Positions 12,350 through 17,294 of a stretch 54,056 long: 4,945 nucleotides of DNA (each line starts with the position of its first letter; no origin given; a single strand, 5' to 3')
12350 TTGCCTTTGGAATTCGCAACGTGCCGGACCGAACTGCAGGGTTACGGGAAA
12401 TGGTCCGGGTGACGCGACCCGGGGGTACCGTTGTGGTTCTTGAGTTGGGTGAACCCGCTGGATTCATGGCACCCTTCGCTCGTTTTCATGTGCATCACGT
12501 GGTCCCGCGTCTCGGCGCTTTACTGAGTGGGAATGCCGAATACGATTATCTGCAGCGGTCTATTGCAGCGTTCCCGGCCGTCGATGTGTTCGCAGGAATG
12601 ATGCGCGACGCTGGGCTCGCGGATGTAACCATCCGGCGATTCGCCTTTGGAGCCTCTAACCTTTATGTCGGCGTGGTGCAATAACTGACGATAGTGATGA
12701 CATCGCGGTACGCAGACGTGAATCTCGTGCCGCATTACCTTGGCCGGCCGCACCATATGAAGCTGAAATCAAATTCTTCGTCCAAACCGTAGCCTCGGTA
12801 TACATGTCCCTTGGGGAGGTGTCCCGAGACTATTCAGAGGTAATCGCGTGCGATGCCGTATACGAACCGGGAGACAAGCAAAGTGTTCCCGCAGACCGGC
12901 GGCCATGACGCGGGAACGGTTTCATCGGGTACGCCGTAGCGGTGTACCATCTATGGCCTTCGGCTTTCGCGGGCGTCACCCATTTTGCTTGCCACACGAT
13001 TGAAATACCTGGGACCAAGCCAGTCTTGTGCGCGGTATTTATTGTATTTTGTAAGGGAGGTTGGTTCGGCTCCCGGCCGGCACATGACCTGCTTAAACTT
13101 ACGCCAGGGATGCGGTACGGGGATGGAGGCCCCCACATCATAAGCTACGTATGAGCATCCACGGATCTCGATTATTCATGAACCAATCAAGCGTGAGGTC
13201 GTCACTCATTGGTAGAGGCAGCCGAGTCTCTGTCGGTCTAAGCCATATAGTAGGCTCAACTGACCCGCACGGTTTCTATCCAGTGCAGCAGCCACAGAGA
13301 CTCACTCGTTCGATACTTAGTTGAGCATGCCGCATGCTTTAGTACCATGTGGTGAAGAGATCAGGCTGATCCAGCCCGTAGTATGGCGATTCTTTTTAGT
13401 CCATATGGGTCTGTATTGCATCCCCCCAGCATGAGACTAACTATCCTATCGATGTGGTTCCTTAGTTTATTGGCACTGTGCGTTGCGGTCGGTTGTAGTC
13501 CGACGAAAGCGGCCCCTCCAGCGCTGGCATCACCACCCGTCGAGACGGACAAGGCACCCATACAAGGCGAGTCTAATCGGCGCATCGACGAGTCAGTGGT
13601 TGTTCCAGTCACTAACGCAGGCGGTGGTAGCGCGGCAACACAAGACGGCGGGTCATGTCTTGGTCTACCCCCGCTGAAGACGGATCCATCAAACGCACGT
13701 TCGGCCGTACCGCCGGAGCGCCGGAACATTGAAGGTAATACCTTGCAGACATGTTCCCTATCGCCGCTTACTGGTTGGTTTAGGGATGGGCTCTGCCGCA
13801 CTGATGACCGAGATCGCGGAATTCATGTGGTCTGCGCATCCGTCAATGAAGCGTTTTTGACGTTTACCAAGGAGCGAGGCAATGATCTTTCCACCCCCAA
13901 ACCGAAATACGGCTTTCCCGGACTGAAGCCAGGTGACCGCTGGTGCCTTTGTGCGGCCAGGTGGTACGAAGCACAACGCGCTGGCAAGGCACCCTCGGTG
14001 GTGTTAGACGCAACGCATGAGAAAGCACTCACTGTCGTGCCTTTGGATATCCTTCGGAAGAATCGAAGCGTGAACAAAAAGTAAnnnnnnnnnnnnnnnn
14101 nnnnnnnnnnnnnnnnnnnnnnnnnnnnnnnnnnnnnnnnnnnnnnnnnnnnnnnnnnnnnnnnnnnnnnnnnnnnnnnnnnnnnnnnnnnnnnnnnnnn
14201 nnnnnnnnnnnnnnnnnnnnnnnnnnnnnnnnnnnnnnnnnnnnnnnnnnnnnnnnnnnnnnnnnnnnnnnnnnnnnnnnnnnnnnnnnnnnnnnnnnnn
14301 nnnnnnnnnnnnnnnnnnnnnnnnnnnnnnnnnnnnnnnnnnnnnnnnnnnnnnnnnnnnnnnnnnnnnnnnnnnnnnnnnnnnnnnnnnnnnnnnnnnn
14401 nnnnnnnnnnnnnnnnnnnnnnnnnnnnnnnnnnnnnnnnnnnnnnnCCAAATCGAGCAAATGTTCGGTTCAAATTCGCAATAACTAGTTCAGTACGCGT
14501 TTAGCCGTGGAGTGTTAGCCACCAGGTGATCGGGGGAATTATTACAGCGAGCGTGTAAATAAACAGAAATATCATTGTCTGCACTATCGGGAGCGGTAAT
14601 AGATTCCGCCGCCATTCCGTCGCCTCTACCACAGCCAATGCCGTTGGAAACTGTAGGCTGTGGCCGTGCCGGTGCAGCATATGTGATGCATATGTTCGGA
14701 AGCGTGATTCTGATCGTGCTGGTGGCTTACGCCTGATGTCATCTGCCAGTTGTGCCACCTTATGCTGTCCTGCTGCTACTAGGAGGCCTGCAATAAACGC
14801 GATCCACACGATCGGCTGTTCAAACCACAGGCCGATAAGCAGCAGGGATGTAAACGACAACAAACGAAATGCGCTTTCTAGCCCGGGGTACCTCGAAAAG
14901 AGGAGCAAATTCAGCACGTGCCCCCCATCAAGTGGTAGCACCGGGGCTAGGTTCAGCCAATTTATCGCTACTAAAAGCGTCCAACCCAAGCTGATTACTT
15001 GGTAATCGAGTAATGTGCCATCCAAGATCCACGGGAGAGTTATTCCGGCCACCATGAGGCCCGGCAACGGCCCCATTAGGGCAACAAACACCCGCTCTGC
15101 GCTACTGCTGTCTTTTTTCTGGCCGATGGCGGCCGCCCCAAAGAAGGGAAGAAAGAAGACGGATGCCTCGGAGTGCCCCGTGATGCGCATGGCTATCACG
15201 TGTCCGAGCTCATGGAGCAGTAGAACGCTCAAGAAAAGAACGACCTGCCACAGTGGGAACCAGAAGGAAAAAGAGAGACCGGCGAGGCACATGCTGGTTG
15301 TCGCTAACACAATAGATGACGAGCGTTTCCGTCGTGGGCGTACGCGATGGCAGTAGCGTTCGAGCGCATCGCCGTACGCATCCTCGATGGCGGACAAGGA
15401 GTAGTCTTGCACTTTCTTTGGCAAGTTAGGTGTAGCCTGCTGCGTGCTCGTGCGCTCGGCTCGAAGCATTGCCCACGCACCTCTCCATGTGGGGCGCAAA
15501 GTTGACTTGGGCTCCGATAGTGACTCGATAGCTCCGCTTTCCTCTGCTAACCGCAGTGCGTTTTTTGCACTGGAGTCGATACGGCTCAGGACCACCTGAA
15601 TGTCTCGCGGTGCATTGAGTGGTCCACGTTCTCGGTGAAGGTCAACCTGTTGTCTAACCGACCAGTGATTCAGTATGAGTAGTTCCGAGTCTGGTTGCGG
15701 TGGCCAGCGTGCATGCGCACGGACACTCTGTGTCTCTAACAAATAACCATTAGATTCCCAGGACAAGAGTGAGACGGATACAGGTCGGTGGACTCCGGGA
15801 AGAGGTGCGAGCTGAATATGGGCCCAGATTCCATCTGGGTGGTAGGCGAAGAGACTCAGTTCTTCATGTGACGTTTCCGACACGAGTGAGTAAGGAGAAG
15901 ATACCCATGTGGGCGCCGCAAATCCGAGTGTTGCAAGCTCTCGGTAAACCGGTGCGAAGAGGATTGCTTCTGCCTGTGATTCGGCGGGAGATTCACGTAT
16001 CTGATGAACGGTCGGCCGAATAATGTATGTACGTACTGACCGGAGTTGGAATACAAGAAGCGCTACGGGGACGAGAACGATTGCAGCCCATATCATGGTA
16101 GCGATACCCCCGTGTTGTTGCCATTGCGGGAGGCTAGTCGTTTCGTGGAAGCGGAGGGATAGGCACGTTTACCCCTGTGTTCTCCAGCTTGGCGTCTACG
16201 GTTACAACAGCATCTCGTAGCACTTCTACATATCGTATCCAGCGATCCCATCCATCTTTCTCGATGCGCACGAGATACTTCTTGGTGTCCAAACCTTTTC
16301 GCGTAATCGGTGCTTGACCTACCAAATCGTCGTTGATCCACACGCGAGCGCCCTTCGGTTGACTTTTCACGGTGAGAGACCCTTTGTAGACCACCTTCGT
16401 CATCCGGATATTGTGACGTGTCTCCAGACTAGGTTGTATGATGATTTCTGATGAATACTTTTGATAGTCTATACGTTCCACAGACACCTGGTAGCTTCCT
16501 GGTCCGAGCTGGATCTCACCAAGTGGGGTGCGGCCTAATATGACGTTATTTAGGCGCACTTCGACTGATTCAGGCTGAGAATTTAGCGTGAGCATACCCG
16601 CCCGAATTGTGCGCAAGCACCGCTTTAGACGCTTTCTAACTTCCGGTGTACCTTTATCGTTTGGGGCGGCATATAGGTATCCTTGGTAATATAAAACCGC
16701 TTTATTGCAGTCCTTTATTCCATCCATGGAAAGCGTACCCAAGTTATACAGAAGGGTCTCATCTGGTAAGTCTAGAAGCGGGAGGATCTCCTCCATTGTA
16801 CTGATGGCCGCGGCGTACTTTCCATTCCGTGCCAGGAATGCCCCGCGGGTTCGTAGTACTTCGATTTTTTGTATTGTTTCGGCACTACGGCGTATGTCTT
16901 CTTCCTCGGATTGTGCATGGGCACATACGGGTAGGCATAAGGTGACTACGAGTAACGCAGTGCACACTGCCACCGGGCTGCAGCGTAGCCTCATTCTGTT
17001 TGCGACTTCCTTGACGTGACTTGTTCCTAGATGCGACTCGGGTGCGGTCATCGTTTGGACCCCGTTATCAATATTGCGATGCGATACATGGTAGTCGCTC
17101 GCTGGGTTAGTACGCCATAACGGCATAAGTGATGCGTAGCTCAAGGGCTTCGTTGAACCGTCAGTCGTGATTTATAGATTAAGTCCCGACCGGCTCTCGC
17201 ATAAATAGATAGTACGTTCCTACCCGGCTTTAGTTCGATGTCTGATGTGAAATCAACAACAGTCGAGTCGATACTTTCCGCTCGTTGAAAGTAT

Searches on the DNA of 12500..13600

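Call 4: search_rna_families(source=window, start=12500, end=13600, threshold=evalue, max_evalue=10)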
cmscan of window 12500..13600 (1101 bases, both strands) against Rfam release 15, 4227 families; matches with E-value up to 10: 1.
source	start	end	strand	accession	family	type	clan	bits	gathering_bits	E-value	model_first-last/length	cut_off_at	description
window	12766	12829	-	RF00517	serC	Cis-reg; leader;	-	12.7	35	7.6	1-52/52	no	serC leader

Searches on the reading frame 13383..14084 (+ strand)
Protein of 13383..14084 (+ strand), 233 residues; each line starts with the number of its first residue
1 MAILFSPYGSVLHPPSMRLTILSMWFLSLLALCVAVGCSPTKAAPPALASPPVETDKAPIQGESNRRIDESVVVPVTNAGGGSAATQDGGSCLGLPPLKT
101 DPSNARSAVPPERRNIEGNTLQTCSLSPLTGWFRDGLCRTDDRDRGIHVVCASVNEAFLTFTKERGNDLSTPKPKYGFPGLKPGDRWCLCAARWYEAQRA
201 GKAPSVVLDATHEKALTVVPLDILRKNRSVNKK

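Call 8: search_protein_families(library=pfam, proteins=[window:13383-14084:+], max_evalue=0.01)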
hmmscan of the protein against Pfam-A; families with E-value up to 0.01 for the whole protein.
window:13383-14084:+ (233 aa): 1 family
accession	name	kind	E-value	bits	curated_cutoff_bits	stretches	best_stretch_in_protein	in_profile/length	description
PF09996.14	DUF2237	-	6.8e-51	171.5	25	1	114-226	1-113/115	Uncharacterized protein conserved in bacteria (DUF2237)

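Call 11: find_related_loci(query=window:13383-14084:+, collection=genome_contigs, flank=4000)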
Query window:13383-14084:+ (233 aa) in genome_contigs; peptide patterns used: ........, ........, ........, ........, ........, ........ (x = any residue, [..] = any of these).
175 stretches matched a pattern; 6 encode a relative of the query (tblastn E <= 1e-3); 6 distinct loci.
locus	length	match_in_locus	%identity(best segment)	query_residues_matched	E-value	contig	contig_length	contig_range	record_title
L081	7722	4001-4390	59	95-227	2e-47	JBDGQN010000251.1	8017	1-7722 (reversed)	MAG: Salinibacter sp. isolate DAL-Ass_25_87C3R DAL-Ass_25_87C3R_251, whole genome shotgun sequence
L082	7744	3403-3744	63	112-225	5e-47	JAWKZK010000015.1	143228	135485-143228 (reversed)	MAG: Halioglobus sp. isolate AC1.154 AC1.154.fa-15, whole genome shotgun sequence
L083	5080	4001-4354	54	115-232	7e-43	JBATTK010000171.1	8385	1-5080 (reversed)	MAG: Saonia sp. isolate MFD12163_ilm_asm_bin4 k127_152118, whole genome shotgun sequence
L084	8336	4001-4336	58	113-224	1e-40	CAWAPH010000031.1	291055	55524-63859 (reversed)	MAG: uncultured delta proteobacterium isolate MFD03804.bin.2.13 genome assembly, contig: contig_7890, whole genome shotg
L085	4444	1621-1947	50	112-220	4e-30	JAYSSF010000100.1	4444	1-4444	MAG: bacterium isolate GFS_12125 GFS_12125_99, whole genome shotgun sequence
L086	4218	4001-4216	67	114-185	2e-27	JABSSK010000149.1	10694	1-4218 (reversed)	MAG: Saprospiraceae bacterium isolate DT_110 DT-Saprospiraceae-1_scaffold_149, whole genome shotgun sequence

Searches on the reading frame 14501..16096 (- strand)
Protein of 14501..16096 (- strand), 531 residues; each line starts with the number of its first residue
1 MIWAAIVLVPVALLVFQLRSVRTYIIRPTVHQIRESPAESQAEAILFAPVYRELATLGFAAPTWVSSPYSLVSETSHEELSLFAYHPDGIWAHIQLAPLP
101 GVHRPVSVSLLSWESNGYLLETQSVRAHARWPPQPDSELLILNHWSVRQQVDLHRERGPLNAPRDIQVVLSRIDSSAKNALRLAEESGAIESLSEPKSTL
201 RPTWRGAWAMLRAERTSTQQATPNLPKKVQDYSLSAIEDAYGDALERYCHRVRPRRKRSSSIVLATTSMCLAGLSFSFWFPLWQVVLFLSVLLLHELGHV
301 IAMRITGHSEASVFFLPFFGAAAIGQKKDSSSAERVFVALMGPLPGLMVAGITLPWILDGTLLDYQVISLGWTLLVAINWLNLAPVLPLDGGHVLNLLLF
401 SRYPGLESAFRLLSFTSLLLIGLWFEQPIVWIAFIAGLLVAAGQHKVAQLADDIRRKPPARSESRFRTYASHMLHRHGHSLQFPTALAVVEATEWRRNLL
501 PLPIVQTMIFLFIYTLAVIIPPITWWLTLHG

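Call 8: search_protein_families(library=pfam, proteins=[window:14501-16096:-], max_evalue=0.01)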
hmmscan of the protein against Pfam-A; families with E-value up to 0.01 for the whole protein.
window:14501-16096:- (531 aa): 1 family
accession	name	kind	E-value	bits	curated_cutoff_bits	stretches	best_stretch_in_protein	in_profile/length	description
PF02163.28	Peptidase_M50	-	6.1e-10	39.3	27.2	2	285-354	3-97/221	Peptidase family M50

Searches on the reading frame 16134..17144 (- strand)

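Call 8: search_protein_families(library=pfam, proteins=[window:16134-17144:-], max_evalue=0.01)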
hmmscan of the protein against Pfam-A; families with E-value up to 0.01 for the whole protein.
window:16134-17144:- (336 aa): 2 families
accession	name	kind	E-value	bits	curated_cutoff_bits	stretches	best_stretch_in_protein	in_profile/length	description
PF08308.17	PEGA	-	9.2e-24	83.6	20.8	2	255-323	2-70/71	PEGA domain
PF13620.12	CarboxypepD_reg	-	0.00046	20.9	32.3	0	213-249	45-82/82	Carboxypeptidase regulatory-like domain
